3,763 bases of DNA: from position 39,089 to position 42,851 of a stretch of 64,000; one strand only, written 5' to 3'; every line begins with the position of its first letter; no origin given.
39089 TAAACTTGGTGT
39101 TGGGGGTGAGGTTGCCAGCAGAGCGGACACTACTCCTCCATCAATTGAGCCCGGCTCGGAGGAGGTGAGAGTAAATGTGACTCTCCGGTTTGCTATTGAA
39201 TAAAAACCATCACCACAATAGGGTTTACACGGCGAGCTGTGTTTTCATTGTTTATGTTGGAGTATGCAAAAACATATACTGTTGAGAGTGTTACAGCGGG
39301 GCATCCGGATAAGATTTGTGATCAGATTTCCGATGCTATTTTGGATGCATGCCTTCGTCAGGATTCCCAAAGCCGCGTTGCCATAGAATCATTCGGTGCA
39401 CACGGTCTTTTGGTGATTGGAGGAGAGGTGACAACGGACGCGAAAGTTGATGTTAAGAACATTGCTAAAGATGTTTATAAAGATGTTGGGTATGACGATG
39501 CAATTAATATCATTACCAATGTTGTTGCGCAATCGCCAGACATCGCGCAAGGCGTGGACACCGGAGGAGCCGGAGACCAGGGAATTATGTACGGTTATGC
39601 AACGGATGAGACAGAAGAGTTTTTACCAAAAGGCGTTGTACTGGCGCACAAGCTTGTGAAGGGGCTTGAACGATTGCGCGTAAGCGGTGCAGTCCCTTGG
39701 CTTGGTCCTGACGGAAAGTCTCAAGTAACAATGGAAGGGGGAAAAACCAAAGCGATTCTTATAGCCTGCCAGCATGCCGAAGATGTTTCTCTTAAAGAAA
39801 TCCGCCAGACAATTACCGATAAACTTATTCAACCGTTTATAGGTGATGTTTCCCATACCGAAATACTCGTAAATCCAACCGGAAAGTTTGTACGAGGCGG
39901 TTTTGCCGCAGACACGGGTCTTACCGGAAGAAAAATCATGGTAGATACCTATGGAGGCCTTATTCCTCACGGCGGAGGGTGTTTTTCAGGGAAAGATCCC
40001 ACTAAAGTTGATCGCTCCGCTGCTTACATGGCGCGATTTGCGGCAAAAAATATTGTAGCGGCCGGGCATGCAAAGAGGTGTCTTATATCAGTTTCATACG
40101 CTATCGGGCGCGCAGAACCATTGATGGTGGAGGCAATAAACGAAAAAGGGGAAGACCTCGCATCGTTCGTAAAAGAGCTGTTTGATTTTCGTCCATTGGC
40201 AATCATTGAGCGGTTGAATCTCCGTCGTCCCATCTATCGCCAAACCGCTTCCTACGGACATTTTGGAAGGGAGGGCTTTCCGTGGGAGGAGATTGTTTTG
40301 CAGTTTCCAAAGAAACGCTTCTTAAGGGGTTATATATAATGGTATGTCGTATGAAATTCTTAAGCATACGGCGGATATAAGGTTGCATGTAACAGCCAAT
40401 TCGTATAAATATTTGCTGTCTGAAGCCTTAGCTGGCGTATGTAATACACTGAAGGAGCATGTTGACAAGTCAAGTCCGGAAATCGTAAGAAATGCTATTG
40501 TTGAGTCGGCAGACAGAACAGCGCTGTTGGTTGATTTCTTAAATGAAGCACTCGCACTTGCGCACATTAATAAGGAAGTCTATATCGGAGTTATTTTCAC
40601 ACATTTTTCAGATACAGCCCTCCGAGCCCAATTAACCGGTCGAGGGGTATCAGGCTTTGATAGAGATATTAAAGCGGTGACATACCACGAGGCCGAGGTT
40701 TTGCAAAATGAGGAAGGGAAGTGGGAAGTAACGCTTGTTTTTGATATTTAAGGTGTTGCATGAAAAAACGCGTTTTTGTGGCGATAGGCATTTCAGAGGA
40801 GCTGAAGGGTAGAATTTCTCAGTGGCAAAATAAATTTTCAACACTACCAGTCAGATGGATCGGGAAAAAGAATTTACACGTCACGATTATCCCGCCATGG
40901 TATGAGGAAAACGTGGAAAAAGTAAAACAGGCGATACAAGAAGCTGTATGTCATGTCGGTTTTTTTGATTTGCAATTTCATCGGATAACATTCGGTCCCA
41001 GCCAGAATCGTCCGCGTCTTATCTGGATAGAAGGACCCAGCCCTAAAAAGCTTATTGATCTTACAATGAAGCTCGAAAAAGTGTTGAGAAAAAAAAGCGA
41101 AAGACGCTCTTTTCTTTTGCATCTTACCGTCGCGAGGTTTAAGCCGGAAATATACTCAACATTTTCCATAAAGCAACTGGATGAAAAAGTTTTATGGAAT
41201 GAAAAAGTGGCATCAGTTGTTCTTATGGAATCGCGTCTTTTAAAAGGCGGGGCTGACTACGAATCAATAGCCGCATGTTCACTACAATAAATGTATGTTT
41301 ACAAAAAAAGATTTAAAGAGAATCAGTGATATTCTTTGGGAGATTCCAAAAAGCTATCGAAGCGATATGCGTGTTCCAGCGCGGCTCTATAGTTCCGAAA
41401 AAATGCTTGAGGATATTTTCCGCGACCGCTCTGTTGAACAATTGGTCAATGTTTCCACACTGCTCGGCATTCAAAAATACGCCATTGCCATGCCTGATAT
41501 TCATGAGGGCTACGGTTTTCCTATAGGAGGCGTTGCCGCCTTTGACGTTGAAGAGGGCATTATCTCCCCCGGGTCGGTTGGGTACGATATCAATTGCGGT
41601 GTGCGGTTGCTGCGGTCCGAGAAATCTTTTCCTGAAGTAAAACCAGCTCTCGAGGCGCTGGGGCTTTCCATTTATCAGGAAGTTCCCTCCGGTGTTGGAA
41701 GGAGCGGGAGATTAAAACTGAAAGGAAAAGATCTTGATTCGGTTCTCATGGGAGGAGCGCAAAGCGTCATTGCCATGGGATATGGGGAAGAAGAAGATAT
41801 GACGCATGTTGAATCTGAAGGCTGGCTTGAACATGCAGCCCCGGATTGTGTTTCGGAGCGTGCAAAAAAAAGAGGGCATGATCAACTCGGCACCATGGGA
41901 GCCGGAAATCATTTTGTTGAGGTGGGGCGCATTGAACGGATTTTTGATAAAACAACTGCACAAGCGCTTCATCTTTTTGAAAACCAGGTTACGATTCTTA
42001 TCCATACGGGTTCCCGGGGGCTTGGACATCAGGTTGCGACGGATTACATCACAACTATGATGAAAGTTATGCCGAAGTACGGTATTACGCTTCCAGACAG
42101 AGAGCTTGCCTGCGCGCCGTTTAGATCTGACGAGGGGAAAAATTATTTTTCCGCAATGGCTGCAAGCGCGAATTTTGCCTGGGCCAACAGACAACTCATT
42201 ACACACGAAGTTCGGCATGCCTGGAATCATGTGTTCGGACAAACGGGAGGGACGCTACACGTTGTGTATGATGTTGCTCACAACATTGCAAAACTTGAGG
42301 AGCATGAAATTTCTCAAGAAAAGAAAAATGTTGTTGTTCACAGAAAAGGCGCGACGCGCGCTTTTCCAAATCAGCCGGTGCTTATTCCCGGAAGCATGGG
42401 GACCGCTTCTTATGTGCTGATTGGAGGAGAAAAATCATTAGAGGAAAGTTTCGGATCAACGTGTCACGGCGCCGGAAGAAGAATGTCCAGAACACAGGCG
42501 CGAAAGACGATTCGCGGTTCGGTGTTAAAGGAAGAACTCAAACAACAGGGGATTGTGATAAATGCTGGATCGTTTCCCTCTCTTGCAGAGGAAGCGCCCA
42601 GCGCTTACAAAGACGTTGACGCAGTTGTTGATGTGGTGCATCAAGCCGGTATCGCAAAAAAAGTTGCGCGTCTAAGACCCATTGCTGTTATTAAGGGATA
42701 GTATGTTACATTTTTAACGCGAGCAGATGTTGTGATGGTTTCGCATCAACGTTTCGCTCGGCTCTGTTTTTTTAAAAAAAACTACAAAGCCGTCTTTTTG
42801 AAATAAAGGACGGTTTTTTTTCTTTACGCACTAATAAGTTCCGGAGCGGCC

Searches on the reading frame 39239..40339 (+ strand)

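Call 43: search_protein_families(library=pfam, proteins=[window:39239-40339:+], max_evalue=0.0001)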
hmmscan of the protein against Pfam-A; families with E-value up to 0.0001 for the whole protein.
window:39239-40339:+ (366 aa): 3 families
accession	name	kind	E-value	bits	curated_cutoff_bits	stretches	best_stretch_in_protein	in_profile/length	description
PF02773.21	S-AdoMet_synt_C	-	2.4e-56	189.9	25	1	220-350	2-137/138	S-adenosylmethionine synthetase, C-terminal domain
PF02772.21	S-AdoMet_synt_M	-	3e-33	114.9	29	1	110-217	3-120/120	S-adenosylmethionine synthetase, central domain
PF00438.25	S-AdoMet_synt_N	-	6.6e-30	104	33.1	1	12-88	3-79/99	S-adenosylmethionine synthetase, N-terminal domain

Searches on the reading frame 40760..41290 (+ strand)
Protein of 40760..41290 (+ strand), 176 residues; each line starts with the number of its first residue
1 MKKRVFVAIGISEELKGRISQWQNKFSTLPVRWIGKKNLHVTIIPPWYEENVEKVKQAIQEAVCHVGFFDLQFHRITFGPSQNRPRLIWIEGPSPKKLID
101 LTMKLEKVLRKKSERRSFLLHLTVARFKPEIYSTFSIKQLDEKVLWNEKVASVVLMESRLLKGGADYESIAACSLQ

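Call 43: search_protein_families(library=pfam, proteins=[window:40760-41290:+], max_evalue=0.0001)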
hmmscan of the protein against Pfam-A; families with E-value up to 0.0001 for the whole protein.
window:40760-41290:+ (176 aa): 2 families
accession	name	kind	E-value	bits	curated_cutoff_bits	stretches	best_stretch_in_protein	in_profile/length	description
PF02834.22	LigT_PEase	-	7.9e-11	42.4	23.3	1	9-89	1-87/87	LigT like Phosphoesterase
PF13563.12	2_5_RNA_ligase2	-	2.6e-09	37.8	27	1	15-156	5-146/152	2'-5' RNA ligase superfamily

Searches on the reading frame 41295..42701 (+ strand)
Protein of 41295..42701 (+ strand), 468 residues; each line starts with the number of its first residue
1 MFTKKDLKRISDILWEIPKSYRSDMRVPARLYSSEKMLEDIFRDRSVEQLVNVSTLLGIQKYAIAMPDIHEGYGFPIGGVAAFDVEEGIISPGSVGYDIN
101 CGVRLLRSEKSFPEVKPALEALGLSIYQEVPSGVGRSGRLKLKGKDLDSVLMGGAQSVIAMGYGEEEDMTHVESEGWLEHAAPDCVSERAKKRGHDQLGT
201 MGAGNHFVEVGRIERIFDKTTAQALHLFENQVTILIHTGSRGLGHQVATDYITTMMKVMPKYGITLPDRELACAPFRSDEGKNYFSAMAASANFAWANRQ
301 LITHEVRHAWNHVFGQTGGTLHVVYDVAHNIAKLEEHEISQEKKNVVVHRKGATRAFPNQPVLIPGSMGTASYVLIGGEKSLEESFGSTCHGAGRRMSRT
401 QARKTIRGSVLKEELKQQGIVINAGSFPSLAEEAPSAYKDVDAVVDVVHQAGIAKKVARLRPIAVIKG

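Call 43: search_protein_families(library=pfam, proteins=[window:41295-42701:+], max_evalue=0.0001)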
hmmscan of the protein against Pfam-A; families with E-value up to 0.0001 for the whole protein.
window:41295-42701:+ (468 aa): 1 family
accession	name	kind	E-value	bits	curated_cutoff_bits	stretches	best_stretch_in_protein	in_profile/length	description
PF01139.22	RtcB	-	3.1e-161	537.8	27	1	49-468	1-426/426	tRNA-splicing ligase RtcB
